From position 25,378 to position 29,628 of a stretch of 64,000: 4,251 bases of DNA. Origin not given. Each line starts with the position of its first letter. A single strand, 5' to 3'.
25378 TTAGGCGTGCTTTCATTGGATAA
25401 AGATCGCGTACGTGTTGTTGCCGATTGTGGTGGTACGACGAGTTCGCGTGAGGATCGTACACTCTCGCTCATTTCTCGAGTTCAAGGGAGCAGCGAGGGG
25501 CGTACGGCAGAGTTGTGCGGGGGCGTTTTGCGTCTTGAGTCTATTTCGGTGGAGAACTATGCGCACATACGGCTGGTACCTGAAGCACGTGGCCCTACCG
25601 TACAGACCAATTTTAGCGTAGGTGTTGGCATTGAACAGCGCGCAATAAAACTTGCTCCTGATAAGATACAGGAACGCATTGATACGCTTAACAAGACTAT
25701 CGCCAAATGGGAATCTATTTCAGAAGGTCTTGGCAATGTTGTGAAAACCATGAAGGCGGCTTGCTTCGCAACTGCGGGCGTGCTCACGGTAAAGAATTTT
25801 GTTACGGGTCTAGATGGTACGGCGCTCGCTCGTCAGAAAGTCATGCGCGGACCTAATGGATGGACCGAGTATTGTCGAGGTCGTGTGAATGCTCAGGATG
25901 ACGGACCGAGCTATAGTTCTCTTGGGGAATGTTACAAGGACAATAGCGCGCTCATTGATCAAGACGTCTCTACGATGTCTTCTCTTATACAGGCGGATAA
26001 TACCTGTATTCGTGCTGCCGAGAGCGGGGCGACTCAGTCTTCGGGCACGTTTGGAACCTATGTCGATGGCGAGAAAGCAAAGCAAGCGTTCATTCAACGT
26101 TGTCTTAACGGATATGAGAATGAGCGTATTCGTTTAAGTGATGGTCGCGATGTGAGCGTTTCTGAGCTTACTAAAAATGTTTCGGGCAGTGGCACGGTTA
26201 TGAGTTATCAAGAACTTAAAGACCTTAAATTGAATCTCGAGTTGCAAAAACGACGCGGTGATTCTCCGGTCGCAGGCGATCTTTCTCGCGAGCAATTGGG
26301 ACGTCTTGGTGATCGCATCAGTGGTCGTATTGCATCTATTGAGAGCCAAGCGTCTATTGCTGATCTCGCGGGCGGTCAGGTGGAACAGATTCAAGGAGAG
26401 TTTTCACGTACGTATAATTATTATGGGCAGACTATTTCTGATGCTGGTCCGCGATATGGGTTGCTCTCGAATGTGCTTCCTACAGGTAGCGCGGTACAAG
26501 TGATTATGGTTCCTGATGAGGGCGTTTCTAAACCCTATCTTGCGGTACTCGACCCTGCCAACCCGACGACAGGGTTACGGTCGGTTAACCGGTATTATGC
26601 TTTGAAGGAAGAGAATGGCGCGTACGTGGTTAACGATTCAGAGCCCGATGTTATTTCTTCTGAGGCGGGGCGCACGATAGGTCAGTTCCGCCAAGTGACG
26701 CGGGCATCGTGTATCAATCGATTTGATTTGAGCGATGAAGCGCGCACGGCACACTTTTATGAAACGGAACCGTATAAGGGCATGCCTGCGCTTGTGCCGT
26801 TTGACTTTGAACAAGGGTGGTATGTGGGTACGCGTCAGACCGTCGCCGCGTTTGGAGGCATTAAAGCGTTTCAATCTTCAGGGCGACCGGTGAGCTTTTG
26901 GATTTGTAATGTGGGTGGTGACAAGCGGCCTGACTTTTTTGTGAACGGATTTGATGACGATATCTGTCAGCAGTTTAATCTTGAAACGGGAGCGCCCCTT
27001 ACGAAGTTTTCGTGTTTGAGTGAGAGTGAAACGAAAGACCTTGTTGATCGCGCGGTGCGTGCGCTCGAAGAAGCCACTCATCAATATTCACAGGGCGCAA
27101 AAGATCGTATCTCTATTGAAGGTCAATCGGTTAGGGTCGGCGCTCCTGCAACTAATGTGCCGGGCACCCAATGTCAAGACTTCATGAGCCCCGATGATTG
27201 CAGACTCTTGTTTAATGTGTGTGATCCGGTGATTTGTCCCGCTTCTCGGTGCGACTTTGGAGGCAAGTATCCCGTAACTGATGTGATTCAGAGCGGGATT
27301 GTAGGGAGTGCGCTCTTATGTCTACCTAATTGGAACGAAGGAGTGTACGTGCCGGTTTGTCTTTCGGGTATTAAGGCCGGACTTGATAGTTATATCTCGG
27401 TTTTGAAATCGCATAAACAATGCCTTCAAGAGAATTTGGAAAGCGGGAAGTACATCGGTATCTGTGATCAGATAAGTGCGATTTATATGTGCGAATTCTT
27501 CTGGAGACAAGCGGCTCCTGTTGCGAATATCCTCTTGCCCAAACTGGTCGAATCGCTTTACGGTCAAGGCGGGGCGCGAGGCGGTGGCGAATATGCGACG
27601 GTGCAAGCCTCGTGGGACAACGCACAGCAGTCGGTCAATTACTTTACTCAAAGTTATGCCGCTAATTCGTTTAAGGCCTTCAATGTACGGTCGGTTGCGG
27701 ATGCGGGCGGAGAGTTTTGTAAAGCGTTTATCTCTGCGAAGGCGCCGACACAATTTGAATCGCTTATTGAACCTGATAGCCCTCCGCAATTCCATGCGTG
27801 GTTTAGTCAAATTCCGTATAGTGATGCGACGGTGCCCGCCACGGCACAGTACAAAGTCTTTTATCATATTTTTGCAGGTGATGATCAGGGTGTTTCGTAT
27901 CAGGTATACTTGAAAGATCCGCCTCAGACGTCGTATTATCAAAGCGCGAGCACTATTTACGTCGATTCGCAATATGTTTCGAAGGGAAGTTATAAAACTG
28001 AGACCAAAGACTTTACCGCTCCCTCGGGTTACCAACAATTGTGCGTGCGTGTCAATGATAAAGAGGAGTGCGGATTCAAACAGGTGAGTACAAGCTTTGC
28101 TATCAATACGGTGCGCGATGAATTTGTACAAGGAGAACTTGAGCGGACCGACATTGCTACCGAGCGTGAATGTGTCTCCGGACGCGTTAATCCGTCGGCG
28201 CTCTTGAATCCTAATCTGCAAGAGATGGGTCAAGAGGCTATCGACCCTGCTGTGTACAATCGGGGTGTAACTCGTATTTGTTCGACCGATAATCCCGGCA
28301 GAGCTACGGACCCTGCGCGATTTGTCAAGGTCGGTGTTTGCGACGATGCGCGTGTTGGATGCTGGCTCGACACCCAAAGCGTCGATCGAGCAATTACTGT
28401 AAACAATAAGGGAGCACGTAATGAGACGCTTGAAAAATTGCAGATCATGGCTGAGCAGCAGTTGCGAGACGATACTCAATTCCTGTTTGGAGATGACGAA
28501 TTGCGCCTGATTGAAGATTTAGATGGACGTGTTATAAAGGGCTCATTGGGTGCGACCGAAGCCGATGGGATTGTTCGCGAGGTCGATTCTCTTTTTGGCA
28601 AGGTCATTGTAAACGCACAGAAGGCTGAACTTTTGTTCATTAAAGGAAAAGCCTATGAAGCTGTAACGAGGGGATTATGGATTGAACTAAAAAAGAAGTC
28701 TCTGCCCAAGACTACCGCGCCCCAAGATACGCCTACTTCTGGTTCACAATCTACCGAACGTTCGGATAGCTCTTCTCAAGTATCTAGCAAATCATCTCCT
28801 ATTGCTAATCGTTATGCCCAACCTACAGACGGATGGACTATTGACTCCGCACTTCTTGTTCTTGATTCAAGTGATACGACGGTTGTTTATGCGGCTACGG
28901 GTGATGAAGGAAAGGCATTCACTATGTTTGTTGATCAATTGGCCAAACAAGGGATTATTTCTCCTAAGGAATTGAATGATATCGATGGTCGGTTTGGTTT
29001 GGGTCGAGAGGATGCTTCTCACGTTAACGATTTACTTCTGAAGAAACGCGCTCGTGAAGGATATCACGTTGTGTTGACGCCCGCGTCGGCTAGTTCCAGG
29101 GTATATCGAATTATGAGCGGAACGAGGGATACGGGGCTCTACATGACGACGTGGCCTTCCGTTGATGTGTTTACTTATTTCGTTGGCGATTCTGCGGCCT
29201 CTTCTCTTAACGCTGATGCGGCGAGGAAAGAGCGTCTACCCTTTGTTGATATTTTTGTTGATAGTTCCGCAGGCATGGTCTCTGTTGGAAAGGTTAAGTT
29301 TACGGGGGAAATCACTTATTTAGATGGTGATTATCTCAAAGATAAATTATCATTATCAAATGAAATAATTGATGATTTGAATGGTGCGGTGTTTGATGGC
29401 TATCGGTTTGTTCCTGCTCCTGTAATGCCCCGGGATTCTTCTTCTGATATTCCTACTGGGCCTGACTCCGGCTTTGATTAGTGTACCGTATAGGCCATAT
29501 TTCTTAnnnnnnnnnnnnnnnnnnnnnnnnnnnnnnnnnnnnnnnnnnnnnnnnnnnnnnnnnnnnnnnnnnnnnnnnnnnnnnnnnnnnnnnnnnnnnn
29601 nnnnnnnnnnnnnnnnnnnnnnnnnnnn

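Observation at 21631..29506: RHH / pilin-like 620-aa / 1917-aa giant protein operon between the facing 3' ends of tRNA-Val and tRNA-Leu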

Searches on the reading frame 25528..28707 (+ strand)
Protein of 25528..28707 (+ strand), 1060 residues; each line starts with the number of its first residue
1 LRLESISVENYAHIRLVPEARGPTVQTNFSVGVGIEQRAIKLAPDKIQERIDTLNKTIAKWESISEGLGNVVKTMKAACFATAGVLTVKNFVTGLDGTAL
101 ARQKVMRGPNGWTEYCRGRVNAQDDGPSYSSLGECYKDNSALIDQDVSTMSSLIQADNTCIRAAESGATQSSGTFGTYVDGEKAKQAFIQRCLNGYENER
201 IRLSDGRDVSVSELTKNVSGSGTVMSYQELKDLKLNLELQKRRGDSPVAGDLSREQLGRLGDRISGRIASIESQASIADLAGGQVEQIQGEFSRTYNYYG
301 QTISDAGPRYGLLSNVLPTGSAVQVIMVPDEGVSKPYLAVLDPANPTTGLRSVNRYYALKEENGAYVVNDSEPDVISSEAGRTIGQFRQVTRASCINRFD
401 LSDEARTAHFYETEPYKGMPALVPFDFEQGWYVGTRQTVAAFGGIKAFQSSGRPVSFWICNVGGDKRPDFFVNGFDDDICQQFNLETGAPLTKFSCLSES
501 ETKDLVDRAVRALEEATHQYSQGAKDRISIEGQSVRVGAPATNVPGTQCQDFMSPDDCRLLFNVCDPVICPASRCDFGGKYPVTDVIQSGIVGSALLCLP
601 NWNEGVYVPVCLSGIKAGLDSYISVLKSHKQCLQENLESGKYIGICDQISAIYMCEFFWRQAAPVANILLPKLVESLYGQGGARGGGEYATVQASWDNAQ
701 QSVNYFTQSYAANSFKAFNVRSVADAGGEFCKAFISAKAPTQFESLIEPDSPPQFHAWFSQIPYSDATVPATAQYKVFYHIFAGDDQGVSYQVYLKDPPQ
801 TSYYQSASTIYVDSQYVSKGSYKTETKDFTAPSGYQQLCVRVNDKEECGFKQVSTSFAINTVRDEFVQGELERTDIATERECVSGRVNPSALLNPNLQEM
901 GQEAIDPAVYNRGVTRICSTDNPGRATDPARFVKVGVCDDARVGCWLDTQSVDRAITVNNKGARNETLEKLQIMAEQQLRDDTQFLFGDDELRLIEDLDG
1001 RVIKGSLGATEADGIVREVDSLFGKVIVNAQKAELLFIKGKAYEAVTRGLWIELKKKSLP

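Call 58: predict_structure(alignment_id=A7)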
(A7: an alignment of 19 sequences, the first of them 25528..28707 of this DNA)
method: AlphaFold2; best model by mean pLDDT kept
length: 1060 residues; sequences in the alignment: 19
mean_pLDDT: 60.2   pTM: 0.37
mean pLDDT of the five models: 60.2, 59.6, 55.7, 55.5, 55.3
residues with pLDDT >= 90: 5; 70-90: 427; 50-70: 319; < 50: 309
segments of 3 or more residues with pLDDT < 50: 1-42, 276-284, 330-332, 377-382, 390-393, 438-451, 543-547, 568-611, 641-751, 765-770, 802-804, 850-862, 886-912, 1058-1060
pLDDT, mean of each block of 10 residues (from residue 1): 32 29 25 25 63 75 66 55 55 61 77 80 64 79 86 81 77 58 79 81 79 69 67 85 72 83 71 53 51 54 57 58 65 62 70 71 61 48 54 63 77 63 87 67 41 67 74 60 61 65 84 83 79 80 52 71 53 33 28 31 34 50 55 58 27 27 31 32 29 37 34 28 28 24 28 53 44 64 72 76 62 78 67 71 65 34 57 72 51 33 33 68 75 85 82 63 72 78 71 81 71 85 76 82 80 60
secondary structure, 60 per line:
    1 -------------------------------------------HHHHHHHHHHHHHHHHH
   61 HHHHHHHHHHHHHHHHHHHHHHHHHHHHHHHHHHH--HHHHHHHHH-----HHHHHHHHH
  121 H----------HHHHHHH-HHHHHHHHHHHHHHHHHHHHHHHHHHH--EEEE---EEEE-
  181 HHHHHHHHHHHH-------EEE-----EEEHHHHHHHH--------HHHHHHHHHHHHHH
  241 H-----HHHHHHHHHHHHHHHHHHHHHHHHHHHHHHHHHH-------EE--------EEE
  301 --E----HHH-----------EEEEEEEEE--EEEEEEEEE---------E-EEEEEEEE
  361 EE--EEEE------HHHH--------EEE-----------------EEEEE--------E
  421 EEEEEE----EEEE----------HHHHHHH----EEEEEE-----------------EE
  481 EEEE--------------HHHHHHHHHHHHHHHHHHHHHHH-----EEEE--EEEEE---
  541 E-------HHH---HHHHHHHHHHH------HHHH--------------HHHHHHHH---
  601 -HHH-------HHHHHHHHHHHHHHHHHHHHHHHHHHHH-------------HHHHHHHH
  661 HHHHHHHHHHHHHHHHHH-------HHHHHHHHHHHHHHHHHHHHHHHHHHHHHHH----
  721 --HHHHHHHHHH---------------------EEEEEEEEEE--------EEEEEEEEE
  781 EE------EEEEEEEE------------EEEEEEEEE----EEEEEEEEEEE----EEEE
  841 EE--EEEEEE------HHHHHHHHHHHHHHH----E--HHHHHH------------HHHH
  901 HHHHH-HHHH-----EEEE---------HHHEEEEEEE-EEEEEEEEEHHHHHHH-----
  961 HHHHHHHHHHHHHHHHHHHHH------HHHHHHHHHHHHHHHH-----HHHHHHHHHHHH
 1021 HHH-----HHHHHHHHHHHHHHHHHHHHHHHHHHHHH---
elements in order (helices of 4 or more, strands of 3 or more residues): H44-95 H98-106 H112-121 H132-138 H140-166 E169-172 E176-179 H181-192 E200-202 E208-210 H211-218 H227-241 H247-280 E298-300 E322-330 E333-341 E353-362 E365-368 H375-378 E387-389 E407-411 E420-426 E431-434 H445-451 E456-461 E479-484 H499-521 E527-530 E533-537 H555-565 H572-575 H590-597 H612-639 H653-678 H686-716 H723-732 E754-763 E772-782 E789-796 E809-817 E822-832 E837-842 E845-850 H857-871 H879-884 H897-905 H907-910 E916-919 E932-938 E940-948 H949-955 H961-981 H988-1003 H1009-1023 H1029-1057

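Call 63: fold_search(model_id=the predicted structure, library=pdb)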
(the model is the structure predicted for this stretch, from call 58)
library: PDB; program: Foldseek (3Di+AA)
matches with E <= 10: 1091; with E <= 0.001: 0
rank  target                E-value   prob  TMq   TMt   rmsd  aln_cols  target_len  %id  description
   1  1tza_A                6.3e-03  1.00  0.07  0.40   5.9       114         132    6  X-ray structure of Northeast Structural Genomics Consortium target SoR45 (released 2004-07-27)
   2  1xvs_A                6.3e-03  1.00  0.07  0.36   6.3       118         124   10  Crystal structure of apaG Protein from Vibrio cholerae (released 2004-12-14)
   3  1tza_B                7.7e-03  1.00  0.07  0.38   6.2       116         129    6  X-ray structure of Northeast Structural Genomics Consortium target SoR45 (released 2004-07-27)
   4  5jp0_A                8.9e-03  0.91  0.06  0.08  14.5       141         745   12  Bacteroides ovatus Xyloglucan PUL GH3B with bound glucose (released 2016-08-10)
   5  8va3_A                9.3e-03  0.95  0.05  0.07   8.6       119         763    8  Crystal structure of CapGH3b enzyme retrieved from capybara gut metagenome (released 2024-10-23)
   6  4i3g_B                1.0e-02  0.98  0.07  0.09   6.9       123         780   13  Crystal Structure of DesR, a beta-glucosidase from Streptomyces venezuelae in complex with D-glucose. (released 2013-02-20)
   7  8idz_B                1.2e-02  0.92  0.06  0.08  10.3       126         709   13  Beta-glucosidase BglPcC1 (released 2024-02-21)
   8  3u4a_B                1.4e-02  0.91  0.06  0.08  16.2       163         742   13  From soil to structure: a novel dimeric family 3-beta-glucosidase isolated from compost using metagenomic analysis (released 2013-04-10)
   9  4i3g_A                1.4e-02  0.98  0.07  0.09   6.8       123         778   13  Crystal Structure of DesR, a beta-glucosidase from Streptomyces venezuelae in complex with D-glucose. (released 2013-02-20)
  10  8b5l_q                1.5e-02  0.85  0.07  0.30  20.4       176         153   10  Cryo-EM structure of ribosome-Sec61-TRAP (TRanslocon Associated Protein) translocon complex (released 2023-03-01)
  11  3u48_B                1.7e-02  0.87  0.06  0.08  16.2       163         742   12  From soil to structure: a novel dimeric family 3-beta-glucosidase isolated from compost using metagenomic analysis (released 2013-04-10)
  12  2x40                  1.8e-02  0.93  0.06  0.09   9.3       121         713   12  Structure of beta-glucosidase 3B from Thermotoga neapolitana in complex with glycerol (released 2010-02-09)
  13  8b6l_E                1.8e-02  0.85  0.07  0.30  20.0       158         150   13  Subtomogram average of the human Sec61-TRAP-OSTA-translocon (released 2022-12-07)
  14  8va3_B                2.0e-02  0.94  0.06  0.08   8.1       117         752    9  Crystal structure of CapGH3b enzyme retrieved from capybara gut metagenome (released 2024-10-23)
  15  6jxg                  2.1e-02  0.92  0.07  0.09   7.9       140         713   13  Crystasl Structure of Beta-glucosidase D2-BGL from Chaetomella Raphigera (released 2019-11-20)
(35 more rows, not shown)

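Call 87: search_protein_representatives(alignment_id=A7)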
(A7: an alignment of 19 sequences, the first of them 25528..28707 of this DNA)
Query: 19 sequences, 1058 profile positions. Proteins with E-value up to 0.001 (for the whole library): 1253; up to 1e-10: 1176; up to 1e-30: 1055. The best 150 are listed.
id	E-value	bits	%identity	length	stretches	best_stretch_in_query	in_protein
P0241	0.0e+00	1622.7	-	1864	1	1-1056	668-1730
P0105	0.0e+00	1588.1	-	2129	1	1-1054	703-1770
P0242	0.0e+00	1576.8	-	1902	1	2-1055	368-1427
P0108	0.0e+00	1559.4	-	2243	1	1-1055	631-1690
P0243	0.0e+00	1559.2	-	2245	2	1-1051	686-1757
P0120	0.0e+00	1551.0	-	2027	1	1-1055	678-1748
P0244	0.0e+00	1548.8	-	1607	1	2-1056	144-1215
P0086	0.0e+00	1548.2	-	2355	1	2-1053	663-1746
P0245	0.0e+00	1536.9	-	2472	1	1-1052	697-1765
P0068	0.0e+00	1536.1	-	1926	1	1-1055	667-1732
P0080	0.0e+00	1535.1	-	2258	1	2-1051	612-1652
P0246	0.0e+00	1527.3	-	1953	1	2-1053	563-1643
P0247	0.0e+00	1508.2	-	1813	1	2-1055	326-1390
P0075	0.0e+00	1493.0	-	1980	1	2-1049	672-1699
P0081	0.0e+00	1491.8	-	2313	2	1-1054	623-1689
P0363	0.0e+00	1149.3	-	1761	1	3-1045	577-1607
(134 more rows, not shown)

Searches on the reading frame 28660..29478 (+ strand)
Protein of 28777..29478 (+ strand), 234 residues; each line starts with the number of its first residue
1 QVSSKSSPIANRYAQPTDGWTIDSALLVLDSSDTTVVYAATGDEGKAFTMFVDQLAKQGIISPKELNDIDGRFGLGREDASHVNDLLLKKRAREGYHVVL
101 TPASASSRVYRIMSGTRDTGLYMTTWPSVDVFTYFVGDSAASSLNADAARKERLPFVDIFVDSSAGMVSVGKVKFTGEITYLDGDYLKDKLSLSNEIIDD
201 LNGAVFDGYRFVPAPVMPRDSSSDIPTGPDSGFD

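Call 73: search_protein_families(library=pfam, alignment_id=A9, max_evalue=0.001)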
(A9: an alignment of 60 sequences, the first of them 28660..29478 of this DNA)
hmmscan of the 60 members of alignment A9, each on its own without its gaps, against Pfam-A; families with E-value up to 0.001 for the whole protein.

A. member 1, window:28660-29478:+ (273 aa): 0 families

B. families by the number of members that match (of 60 scanned): 4 families
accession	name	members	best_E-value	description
PF00413.30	Peptidase_M10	1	9.9e-08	Matrixin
PF14252.11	DUF4347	1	2.5e-06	Domain of unknown function (DUF4347)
PF01400.30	Astacin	1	1.5e-05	Astacin (Peptidase family M12A)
PF14490.11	HHH_RecD2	1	0.00032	ATP-dependent RecD2 DNA helicase HHH domain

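Call 96: find_homologous_proteins(query=window:28777-29478:+, max_evalue=0.001)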
Query window:28777-29478:+: 665 candidates shared short words with the query, none scored E <= 0.001.
